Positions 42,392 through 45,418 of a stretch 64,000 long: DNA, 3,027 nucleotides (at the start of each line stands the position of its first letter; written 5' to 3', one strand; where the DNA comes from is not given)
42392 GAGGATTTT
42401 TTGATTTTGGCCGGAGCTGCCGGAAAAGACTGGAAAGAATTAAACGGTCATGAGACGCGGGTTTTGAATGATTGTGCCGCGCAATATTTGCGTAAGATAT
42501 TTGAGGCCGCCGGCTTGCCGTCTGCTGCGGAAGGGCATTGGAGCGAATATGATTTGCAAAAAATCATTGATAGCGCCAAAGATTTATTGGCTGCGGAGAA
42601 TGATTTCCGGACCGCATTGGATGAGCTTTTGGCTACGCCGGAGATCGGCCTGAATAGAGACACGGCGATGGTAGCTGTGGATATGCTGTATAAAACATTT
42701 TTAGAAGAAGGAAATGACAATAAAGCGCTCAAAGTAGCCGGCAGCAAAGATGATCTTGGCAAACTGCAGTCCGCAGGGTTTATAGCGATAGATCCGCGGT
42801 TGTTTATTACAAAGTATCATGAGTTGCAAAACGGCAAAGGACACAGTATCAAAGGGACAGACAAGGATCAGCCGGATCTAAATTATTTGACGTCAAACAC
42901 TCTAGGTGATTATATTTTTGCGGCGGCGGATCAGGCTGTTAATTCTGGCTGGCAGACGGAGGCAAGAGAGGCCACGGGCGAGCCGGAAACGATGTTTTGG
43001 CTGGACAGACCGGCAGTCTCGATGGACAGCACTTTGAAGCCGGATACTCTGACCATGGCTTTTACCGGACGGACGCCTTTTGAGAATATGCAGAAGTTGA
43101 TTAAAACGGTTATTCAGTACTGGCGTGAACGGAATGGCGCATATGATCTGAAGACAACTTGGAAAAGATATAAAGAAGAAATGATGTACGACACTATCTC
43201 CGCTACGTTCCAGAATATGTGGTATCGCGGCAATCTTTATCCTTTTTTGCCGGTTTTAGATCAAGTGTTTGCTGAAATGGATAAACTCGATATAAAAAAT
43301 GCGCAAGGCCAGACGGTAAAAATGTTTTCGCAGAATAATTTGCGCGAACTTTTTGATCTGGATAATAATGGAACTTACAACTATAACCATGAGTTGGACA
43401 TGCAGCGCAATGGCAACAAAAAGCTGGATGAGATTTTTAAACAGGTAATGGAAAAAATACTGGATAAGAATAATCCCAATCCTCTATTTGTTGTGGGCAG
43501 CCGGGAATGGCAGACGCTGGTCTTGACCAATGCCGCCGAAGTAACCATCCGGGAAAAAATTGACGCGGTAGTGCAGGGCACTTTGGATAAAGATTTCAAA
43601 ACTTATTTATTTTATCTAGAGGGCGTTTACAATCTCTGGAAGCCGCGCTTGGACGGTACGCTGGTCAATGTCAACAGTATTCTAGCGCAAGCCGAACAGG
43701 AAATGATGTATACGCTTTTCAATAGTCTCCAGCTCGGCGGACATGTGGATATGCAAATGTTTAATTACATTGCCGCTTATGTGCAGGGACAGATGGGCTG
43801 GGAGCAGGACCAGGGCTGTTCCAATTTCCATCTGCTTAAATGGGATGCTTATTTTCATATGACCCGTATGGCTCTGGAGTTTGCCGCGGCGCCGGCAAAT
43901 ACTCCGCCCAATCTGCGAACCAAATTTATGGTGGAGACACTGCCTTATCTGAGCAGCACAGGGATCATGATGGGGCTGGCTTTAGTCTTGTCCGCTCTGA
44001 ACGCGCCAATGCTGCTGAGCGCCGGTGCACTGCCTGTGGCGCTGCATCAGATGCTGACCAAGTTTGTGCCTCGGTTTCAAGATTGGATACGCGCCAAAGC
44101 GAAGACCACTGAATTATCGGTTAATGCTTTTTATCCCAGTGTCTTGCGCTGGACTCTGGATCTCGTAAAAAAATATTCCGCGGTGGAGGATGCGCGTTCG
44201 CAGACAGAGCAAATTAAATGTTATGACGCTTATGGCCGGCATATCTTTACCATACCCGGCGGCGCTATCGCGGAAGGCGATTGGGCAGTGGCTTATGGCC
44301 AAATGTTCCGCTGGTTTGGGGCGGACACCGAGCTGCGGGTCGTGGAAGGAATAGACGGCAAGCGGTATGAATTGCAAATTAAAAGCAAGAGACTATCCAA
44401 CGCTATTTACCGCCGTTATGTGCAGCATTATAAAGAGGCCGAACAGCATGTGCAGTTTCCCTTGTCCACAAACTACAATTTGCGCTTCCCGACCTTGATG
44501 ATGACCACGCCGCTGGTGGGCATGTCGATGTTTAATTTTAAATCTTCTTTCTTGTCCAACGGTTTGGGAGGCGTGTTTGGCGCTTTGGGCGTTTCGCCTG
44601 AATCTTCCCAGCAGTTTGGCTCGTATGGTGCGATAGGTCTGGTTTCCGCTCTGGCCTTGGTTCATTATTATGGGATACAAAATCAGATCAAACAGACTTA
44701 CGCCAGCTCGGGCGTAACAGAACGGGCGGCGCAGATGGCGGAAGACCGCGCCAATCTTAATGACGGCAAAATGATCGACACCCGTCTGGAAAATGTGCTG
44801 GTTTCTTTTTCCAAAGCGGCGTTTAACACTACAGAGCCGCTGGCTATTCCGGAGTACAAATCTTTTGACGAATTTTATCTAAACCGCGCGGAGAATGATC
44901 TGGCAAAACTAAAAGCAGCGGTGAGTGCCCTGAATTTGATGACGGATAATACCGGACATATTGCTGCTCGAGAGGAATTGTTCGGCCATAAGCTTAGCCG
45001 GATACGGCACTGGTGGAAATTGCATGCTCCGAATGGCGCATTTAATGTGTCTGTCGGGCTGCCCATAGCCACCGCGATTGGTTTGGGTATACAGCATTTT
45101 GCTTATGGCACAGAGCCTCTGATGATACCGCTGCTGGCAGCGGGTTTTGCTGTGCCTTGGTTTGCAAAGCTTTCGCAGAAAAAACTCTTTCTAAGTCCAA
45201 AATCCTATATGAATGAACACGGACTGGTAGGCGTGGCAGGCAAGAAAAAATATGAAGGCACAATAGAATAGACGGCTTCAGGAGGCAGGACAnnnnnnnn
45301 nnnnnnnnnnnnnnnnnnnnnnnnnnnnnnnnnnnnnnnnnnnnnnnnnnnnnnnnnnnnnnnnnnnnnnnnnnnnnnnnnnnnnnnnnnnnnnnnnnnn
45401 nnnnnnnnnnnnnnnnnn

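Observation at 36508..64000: Co-directional operon of giant proteins (2644, 1566 and 3009 aa) plus paralogous Cys-anchored proteins and a CarboxypepD_reg protein; a candidate novel envelope-associated system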

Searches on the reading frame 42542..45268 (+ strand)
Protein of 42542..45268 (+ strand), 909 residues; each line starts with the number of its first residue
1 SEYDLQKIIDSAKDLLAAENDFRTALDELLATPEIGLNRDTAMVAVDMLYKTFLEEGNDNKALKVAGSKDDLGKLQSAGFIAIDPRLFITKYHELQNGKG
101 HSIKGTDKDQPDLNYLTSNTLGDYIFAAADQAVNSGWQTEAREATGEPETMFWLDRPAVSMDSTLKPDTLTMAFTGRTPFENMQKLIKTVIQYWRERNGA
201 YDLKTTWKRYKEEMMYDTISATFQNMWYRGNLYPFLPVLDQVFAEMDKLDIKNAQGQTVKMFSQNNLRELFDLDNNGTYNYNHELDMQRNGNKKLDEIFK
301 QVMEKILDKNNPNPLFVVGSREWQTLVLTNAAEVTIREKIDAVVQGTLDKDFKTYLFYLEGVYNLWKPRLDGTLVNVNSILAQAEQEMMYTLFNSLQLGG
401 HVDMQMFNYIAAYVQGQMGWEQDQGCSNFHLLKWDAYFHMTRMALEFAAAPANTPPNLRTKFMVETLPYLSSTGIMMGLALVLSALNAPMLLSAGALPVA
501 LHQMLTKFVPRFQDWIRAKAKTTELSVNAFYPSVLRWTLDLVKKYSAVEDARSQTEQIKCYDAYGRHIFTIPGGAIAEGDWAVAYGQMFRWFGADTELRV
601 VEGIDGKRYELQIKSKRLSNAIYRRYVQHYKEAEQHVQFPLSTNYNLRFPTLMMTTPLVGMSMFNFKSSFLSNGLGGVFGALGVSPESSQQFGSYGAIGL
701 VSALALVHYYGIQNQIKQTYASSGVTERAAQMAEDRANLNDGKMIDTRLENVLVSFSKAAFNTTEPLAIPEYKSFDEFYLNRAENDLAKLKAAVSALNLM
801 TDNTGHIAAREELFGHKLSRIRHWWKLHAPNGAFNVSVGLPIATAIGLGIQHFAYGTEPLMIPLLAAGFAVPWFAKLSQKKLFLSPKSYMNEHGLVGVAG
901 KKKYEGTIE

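Call 91: predict_structure(alignment_id=A4)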
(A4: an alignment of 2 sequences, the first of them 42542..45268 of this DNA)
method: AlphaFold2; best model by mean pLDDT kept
length: 909 residues; sequences in the alignment: 2
mean_pLDDT: 32.6   pTM: 0.26
mean pLDDT of the five models: 32.6, 29.8, 28.4, 28.2, 25.8
residues with pLDDT >= 90: 0; 70-90: 0; 50-70: 42; < 50: 867
segments of 3 or more residues with pLDDT < 50: 1-187, 195-201, 212-238, 254-256, 267-296, 298-300, 302-304, 306-909
pLDDT, mean of each block of 10 residues (from residue 1): 31 40 47 40 40 37 35 35 32 32 29 31 30 29 27 23 29 33 49 50 55 39 28 44 59 51 49 36 36 47 46 30 28 29 29 29 29 30 33 29 36 37 33 36 32 29 29 30 29 28 33 32 30 31 29 31 29 25 26 26 29 32 32 28 27 28 31 39 37 37 34 31 28 30 28 26 25 27 30 28 30 30 30 26 27 26 28 28 25 26 23
secondary structure, 60 per line:
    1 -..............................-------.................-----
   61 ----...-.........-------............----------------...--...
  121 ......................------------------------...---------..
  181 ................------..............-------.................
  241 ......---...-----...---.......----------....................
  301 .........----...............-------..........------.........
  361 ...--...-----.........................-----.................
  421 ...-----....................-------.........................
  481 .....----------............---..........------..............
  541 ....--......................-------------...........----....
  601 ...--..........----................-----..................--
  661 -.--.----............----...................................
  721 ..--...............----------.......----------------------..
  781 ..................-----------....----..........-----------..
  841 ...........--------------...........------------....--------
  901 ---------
elements in order (helices of 4 or more, strands of 3 or more residues): H2-31 H39-55 H69-77 H85-96 H118-142 H179-196 H203-216 H224-246 E250-252 E258-260 H264-270 H281-309 H314-328 H336-345 H352-363 E366-368 E374-376 H377-398 H404-423 H429-448 H456-485 H496-507 H511-520 H527-544 H547-568 H582-592 H597-603 H606-615 H620-635 H641-658 H670-681 H686-722 H725-739 H750-756 H779-798 H810-813 H818-827 H839-851 H866-876 H889-892
